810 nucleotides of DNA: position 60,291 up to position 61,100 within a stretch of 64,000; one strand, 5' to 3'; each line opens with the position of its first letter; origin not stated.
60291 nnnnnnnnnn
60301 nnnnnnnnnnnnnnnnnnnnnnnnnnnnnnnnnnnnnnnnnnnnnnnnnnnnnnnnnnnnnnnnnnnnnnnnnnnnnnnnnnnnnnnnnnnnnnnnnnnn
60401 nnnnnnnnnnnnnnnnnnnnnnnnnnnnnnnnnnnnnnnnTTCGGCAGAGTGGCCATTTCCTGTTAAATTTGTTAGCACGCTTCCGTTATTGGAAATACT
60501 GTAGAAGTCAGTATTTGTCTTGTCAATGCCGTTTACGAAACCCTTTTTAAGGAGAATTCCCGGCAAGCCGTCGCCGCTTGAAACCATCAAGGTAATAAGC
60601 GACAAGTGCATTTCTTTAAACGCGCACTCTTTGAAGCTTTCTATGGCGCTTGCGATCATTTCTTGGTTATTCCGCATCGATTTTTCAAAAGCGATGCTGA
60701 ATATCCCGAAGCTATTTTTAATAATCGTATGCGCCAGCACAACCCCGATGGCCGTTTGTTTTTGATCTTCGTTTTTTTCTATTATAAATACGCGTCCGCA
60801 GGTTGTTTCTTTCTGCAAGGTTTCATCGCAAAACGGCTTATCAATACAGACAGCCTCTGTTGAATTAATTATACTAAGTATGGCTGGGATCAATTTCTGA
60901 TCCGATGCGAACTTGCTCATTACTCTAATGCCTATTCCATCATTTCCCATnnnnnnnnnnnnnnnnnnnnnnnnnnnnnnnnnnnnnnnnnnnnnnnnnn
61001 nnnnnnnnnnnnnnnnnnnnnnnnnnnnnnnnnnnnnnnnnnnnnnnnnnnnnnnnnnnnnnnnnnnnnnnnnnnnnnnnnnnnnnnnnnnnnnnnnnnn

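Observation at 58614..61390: Two-gene module (excisionase-type HTH and a 778-aa coiled-coil / double winged-helix protein) wedged between tgt and glyQS on the opposite strand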

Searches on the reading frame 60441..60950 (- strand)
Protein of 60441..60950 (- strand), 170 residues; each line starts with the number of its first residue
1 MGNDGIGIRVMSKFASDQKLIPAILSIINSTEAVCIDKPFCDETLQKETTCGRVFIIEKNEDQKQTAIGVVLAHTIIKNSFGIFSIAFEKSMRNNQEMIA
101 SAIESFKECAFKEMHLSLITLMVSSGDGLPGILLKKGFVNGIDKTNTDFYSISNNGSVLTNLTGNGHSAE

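Call 38: search_solved_structures(query=A2, max_evalue=10, show_alignments=2)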
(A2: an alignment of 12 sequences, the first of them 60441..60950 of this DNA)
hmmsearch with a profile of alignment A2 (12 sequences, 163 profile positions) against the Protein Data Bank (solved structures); distinct sequences matched with E-value up to 10: 32.
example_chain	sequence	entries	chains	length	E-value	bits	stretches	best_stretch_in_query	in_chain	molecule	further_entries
3r95_A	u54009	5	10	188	3.6e-08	36.5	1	15-139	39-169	MccE protein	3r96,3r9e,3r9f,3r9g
8fv0_C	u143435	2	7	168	8.2e-08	35.3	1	51-146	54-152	Diamine N-acetyltransferase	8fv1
5ix3_A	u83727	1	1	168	1e-07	35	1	51-146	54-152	Diamine N-acetyltransferase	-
3tth_A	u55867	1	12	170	1.2e-07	34.8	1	51-143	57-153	Spermidine N1-acetyltransferase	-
6d72_A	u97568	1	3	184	1.1e-06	31.7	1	50-141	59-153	Spermidine N1-acetyltransferase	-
5wif_A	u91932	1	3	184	1.1e-06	31.7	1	50-141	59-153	Spermidine N1-acetyltransferase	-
6vfm_A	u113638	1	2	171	6.1e-06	29.3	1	51-141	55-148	Spermidine N1-acetyltransferase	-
7kx3_A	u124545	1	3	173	2.3e-05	27.4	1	51-141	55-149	Spermidine N(1)-acetyltransferase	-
1nsl_A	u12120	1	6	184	2.9e-05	27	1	59-140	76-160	Probable acetyltransferase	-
6dau_A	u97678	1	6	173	3e-05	27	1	51-141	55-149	Spermidine N1-acetyltransferase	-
4ygo_A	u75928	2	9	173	3.1e-05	27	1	51-141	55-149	Spermidine n1-acetyltransferase | Spermidine N(1)-acetyltransferase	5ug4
7kwj_A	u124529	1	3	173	3.1e-05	27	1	51-141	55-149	Spermidine N(1)-acetyltransferase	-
7kwh_A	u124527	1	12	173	3.2e-05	26.9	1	51-141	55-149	Spermidine N(1)-acetyltransferase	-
4jjx_A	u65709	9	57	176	3.2e-05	26.9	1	51-141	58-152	Spermidine n1-acetyltransferase | Spermidine N(1)-acetyltransferase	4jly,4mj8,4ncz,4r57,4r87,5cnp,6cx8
7kwq_A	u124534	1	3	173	3.4e-05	26.8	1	51-141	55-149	Spermidine N(1)-acetyltransferase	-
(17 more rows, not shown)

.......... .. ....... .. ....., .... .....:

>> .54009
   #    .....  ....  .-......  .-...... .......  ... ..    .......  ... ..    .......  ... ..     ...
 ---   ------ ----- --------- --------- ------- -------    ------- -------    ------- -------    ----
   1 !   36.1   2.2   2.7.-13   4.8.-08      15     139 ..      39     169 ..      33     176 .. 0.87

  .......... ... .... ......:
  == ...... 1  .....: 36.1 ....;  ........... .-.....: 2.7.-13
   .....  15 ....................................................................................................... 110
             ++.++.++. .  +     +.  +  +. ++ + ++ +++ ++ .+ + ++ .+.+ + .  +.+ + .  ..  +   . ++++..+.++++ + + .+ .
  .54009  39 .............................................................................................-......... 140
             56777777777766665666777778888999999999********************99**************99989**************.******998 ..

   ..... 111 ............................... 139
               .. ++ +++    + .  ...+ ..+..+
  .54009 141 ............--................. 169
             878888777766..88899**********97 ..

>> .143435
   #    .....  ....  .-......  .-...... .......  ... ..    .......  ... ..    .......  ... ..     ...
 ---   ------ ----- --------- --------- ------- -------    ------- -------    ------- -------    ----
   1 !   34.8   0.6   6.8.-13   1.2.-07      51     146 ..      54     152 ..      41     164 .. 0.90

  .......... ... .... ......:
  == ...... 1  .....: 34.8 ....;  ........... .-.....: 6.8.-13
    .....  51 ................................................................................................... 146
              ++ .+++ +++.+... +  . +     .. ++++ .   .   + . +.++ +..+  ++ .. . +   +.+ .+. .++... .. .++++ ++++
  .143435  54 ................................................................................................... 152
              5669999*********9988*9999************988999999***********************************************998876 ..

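Call 82: search_protein_families(library=pfam, alignment_id=A2, max_evalue=1)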
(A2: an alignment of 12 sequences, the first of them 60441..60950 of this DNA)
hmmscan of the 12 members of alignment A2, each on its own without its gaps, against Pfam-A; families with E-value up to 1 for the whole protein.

A. member 1, window:60441-60950:- (170 aa): 0 families

B. families by the number of members that match (of 12 scanned): 7 families
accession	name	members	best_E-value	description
PF13302.13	Acetyltransf_3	3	0.0082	Acetyltransferase (GNAT) domain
PF13523.12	Acetyltransf_8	1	0.028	Acetyltransferase (GNAT) domain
PF12833.13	HTH_18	1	0.069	Helix-turn-helix domain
PF10869.13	DUF2666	1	0.095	Domain of unknown function (DUF2666)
PF14538.11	Raptor_N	1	0.11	Raptor N-terminal CASPase like domain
PF09078.16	CheY-binding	1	0.15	CheY binding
PF02602.20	HEM4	1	0.17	Uroporphyrinogen-III synthase HemD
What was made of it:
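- Closest known: RimJ/RimL/SpeG/MccE subgroup of GNAT acetyltransferases. Different: No family member reaches the Pfam cutoff alone; the best is E 0.008 (call 82).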

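Call 83: search_solved_structures(query=A3, max_evalue=0.001, show_alignments=5)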
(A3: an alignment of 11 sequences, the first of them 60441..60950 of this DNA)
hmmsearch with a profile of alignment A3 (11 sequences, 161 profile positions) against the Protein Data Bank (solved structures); distinct sequences matched with E-value up to 0.001: 25.
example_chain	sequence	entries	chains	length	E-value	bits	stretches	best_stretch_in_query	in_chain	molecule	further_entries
3r95_A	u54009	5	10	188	8.4e-08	35.3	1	15-137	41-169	MccE protein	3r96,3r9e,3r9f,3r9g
8fv0_C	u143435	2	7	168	1e-07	35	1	49-144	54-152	Diamine N-acetyltransferase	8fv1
5ix3_A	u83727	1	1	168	1.3e-07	34.7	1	49-144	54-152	Diamine N-acetyltransferase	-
3tth_A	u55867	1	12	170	5.3e-07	32.7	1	49-141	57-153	Spermidine N1-acetyltransferase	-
6d72_A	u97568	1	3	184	1.4e-06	31.3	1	48-139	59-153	Spermidine N1-acetyltransferase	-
5wif_A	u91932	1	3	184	1.4e-06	31.3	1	48-139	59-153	Spermidine N1-acetyltransferase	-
6vfm_A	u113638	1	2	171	4.9e-06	29.5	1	48-139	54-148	Spermidine N1-acetyltransferase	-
6vfn_A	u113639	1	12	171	3.1e-05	26.9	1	48-139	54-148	Spermidine N1-acetyltransferase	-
7kx3_A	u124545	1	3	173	3.7e-05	26.7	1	49-139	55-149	Spermidine N(1)-acetyltransferase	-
6dau_A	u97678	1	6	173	4.6e-05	26.4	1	49-139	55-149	Spermidine N1-acetyltransferase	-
4ygo_A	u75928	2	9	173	4.6e-05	26.4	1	49-139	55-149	Spermidine n1-acetyltransferase | Spermidine N(1)-acetyltransferase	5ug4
4jjx_A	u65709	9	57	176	4.8e-05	26.3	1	49-139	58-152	Spermidine n1-acetyltransferase | Spermidine N(1)-acetyltransferase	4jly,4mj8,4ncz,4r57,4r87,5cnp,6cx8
7kwj_A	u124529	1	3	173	4.8e-05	26.3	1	49-139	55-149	Spermidine N(1)-acetyltransferase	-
7kwh_A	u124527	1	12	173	4.9e-05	26.3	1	49-139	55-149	Spermidine N(1)-acetyltransferase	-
7kwq_A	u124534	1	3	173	5.1e-05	26.2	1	49-139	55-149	Spermidine N(1)-acetyltransferase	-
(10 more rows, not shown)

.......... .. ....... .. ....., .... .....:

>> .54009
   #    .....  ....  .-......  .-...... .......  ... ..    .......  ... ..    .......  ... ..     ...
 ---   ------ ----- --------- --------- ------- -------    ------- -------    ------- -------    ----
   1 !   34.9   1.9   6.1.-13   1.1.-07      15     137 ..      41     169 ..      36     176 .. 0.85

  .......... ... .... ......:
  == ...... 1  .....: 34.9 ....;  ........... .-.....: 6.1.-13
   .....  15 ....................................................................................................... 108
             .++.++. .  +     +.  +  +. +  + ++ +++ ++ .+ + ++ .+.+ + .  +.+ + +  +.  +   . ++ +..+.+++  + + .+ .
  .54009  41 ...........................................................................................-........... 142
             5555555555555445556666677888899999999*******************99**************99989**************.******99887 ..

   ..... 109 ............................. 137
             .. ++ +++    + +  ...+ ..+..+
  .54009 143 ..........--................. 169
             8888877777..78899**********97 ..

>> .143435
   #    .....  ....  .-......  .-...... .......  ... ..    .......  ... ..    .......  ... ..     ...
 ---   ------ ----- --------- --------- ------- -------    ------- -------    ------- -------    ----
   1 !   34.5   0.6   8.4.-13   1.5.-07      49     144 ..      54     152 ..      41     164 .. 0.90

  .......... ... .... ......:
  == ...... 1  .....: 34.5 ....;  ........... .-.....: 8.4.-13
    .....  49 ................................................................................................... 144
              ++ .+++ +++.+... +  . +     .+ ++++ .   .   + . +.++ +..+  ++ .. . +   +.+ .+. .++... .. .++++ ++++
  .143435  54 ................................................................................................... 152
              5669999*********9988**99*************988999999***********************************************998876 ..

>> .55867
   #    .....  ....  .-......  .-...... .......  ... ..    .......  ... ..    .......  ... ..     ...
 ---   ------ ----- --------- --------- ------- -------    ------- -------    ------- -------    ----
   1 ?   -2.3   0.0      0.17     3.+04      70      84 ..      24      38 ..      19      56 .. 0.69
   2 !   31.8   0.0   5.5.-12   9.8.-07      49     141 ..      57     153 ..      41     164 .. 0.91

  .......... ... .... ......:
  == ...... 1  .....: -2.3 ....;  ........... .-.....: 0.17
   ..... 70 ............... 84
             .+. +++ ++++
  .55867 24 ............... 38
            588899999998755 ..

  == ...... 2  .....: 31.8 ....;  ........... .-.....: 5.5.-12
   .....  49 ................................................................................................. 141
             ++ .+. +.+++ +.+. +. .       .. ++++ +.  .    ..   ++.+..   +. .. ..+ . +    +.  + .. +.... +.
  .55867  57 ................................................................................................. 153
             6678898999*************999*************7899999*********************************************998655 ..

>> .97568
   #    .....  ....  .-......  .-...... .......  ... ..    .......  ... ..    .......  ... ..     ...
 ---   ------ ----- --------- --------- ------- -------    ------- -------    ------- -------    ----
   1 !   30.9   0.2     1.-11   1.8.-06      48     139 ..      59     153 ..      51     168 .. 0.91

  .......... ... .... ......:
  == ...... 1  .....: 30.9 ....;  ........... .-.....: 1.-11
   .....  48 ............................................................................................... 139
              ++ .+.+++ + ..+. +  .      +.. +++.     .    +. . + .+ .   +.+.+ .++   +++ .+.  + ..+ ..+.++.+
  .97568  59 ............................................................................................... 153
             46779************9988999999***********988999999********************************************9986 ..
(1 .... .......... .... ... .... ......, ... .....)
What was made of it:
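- On GNAT superfamily (fold): Family profile against PDB: 25 GNAT chains at E below 1e-3, best MccE at 3.6e-8 (calls 38, 83).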

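Call 90: search_solved_structures(query=A8, max_evalue=1, show_alignments=2)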
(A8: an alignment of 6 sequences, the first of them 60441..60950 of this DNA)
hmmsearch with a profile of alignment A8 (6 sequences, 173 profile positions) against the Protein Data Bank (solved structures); distinct sequences matched with E-value up to 1: 31.
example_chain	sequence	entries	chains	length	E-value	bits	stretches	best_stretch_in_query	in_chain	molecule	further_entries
8q6u_A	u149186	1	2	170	7.5e-05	25.5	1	35-161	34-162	Aminoglycoside N6'-acetyltransferase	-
6erd_A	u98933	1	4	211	0.00019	24.2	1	35-160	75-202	Aminoglycoside N6'-acetyltransferase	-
3r95_A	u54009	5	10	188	0.0011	21.7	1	38-148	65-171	MccE protein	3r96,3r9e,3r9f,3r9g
3igr_A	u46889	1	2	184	0.0083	18.9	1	58-166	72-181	Ribosomal-protein-S5-alanine N-acetyltransferase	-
8fv0_C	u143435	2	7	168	0.014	18.1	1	61-162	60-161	Diamine N-acetyltransferase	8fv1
5ix3_A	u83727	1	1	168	0.016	17.9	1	61-162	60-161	Diamine N-acetyltransferase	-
6dau_A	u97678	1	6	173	0.018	17.8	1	60-160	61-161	Spermidine N1-acetyltransferase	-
4ygo_A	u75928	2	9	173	0.018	17.8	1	60-160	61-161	Spermidine n1-acetyltransferase | Spermidine N(1)-acetyltransferase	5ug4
4jjx_A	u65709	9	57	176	0.019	17.7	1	60-160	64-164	Spermidine n1-acetyltransferase | Spermidine N(1)-acetyltransferase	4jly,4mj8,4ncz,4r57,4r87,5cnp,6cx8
7kwj_A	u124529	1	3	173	0.019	17.7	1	60-160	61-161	Spermidine N(1)-acetyltransferase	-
7kwh_A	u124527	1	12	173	0.02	17.6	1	60-160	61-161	Spermidine N(1)-acetyltransferase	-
4mhd_A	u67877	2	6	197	0.024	17.3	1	60-160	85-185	Spermidine n1-acetyltransferase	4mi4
5wif_A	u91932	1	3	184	0.038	16.7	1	55-161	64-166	Spermidine N1-acetyltransferase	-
6d72_A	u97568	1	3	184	0.038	16.7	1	55-161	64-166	Spermidine N1-acetyltransferase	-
7kx2_A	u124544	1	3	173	0.04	16.7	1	60-160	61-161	Spermidine N(1)-acetyltransferase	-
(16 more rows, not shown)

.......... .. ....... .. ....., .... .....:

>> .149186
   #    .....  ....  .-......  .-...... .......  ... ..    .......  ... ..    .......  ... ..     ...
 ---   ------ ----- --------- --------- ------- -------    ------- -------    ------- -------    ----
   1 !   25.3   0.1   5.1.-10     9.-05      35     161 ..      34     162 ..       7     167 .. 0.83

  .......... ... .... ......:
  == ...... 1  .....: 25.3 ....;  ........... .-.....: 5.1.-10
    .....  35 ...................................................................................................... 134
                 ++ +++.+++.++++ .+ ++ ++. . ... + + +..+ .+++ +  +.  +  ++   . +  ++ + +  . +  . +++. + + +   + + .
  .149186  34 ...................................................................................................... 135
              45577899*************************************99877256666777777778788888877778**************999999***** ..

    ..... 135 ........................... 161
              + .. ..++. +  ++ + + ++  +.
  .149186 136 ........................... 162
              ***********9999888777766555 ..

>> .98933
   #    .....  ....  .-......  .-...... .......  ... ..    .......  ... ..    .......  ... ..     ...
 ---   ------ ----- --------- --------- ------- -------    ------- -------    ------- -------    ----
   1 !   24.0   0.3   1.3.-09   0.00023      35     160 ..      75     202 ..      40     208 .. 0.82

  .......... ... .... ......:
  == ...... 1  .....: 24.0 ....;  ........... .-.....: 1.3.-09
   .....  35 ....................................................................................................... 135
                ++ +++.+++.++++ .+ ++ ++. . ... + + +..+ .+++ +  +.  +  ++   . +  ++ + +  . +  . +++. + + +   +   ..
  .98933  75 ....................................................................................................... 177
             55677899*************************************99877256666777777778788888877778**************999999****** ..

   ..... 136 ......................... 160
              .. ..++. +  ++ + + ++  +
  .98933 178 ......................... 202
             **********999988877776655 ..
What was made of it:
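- Closest known: RimJ/RimL/SpeG/MccE subgroup of GNAT acetyltransferases. Same: It keeps the GF-x-EG segment and the strands that follow (calls 38, 83, 90).
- Homology to MccE, SpeG, RimJ and AAC(6') is significant (calls 38, 83, 90).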
